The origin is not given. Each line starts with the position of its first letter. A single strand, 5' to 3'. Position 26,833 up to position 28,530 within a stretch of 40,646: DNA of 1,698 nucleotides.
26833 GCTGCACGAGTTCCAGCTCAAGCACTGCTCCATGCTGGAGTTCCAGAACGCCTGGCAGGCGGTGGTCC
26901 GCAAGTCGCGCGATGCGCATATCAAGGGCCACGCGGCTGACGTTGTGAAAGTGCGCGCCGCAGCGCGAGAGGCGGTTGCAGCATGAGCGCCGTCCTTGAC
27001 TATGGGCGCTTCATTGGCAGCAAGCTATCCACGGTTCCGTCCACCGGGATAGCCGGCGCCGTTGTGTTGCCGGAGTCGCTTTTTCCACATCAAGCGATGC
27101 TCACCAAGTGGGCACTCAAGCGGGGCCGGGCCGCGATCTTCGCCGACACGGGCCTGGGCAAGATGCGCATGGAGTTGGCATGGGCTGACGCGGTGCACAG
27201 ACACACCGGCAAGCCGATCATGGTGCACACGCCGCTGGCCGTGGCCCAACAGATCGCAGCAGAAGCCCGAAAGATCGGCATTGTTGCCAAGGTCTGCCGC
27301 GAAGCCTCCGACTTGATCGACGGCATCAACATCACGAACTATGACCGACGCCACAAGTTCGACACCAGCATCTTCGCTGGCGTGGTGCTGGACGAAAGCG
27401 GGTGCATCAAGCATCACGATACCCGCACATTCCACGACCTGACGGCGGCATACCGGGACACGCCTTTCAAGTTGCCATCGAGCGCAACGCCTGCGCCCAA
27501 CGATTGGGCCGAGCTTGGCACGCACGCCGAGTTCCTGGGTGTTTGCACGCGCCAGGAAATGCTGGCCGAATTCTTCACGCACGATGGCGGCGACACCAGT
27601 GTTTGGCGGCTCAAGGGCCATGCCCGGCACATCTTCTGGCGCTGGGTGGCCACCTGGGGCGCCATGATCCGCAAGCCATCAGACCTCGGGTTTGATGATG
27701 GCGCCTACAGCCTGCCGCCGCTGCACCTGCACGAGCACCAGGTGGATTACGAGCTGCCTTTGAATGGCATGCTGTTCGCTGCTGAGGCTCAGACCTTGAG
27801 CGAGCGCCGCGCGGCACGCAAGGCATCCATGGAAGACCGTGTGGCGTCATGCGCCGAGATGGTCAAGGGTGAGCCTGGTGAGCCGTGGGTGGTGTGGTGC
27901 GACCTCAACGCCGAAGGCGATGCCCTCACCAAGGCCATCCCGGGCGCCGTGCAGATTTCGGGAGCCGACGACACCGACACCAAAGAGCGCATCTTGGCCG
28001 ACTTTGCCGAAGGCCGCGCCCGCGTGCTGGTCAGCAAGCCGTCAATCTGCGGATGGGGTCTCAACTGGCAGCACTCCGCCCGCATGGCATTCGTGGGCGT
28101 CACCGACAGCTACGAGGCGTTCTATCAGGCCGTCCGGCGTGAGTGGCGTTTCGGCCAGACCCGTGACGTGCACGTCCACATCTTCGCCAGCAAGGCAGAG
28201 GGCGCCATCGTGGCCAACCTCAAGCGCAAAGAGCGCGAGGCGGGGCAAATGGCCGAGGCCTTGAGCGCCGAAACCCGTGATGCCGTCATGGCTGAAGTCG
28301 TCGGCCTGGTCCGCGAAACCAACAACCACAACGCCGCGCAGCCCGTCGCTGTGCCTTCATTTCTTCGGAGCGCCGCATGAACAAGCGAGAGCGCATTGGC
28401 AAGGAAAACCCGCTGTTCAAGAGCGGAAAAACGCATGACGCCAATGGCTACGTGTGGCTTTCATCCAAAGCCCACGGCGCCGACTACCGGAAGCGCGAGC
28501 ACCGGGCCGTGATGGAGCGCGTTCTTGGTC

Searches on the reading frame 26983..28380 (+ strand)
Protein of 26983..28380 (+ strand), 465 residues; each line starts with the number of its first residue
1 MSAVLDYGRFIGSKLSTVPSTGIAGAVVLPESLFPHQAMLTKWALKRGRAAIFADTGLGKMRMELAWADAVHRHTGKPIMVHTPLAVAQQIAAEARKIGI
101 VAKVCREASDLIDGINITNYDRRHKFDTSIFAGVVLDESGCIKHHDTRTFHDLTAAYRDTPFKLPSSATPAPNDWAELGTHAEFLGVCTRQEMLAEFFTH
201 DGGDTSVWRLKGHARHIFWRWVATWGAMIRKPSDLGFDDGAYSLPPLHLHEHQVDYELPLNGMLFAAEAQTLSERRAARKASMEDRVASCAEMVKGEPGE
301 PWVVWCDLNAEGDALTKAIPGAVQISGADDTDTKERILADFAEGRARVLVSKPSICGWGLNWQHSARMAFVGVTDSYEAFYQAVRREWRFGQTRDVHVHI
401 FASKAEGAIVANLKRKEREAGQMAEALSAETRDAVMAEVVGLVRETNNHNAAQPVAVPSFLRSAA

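Call 79: search_dna_similar(query=window:26983-28380:+, collection=phages, mode=protein, max_rows=12)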
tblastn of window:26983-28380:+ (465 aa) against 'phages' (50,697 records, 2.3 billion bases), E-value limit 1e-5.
Records with a match: 360; places in all: 360; records where one place covers at least 80% of the query: 308.
Best place of each record, by identity: 60-80% 1; <60% 359.
By first word of the organism name: Mycobacterium 147; Flavobacterium 85; Bacteroides 50; Arthrobacter 27; Pseudomonas 23; Synechococcus 6; Gordonia 5; Caudoviricetes 3; Bacteriophage 3; EBPR 2; and 7 more.
By host as written in the record: Mycobacterium smegmatis mc2 155 110; Flavobacterium columnare 62; Mycobacterium smegmatis mc#155 21; - 20; Pseudomonas aeruginosa 17; Arthrobacter globiformis NRRL B-2979 SEA 12; Arthrobacter globiformis B-2979 10; Bacteroides thetaiotaomicron DA638 8; and 60 more.
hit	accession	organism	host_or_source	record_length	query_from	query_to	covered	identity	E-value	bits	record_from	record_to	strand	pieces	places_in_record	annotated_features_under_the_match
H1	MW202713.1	Caudoviricetes sp.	Manatee Spring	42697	5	464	99%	62.7%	0e+0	586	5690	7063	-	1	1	deaD-like helicases superfamily | adenine specific methyltransferase mboiiA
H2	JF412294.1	EBPR podovirus 1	-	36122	5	461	98%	59.1%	2e-177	556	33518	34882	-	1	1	gp52: helicase | gp51: hypothetical protein | gp53: hypothetical protein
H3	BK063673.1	Caudoviricetes sp. vir525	Methanosarcinales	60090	6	449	95%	47.5%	6e-134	432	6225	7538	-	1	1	DNA helicase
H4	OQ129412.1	Gordonia phage Holliday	Gordonia terrae NRRL B-16283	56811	4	437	93%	47.0%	3e-110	363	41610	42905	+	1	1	68: DNA helicase | 67: hypothetical protein | 69: DNA methylase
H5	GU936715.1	Synechococcus phage S-CBS3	Synechococcus sp. CB0202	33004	5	449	96%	45.5%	6e-125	405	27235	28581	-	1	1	DNA methylase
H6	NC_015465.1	Synechococcus phage S-CBS3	Synechococcus sp. CB0202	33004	5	449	96%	45.5%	6e-125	405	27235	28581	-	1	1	DNA methylase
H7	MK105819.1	Synechococcus phage S-H1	Synechococcus sp. WH 7803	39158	7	461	98%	43.8%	2e-110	363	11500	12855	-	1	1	hypothetical protein | adenine-specific methyltransferase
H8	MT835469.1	Bacteriophage sp.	human fecal samples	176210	5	460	98%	43.1%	4e-126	409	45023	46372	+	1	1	record has no annotation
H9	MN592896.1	Alteromonas phage XX1924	Alteromonas litorea TF-22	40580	4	461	98%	42.5%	2e-111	367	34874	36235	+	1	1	hypothetical protein (x2)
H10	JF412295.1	EBPR podovirus 2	-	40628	7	465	99%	41.7%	2e-107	355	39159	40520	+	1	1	gp67: helicase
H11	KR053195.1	Gordonia phage GMA1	Gordonia malaquae strain BEN700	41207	6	432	92%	44.7%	1e-101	338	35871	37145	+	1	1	hypothetical protein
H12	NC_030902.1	Gordonia phage GMA1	Gordonia malaquae strain BEN700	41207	6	432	92%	44.7%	1e-101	338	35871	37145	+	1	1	hypothetical protein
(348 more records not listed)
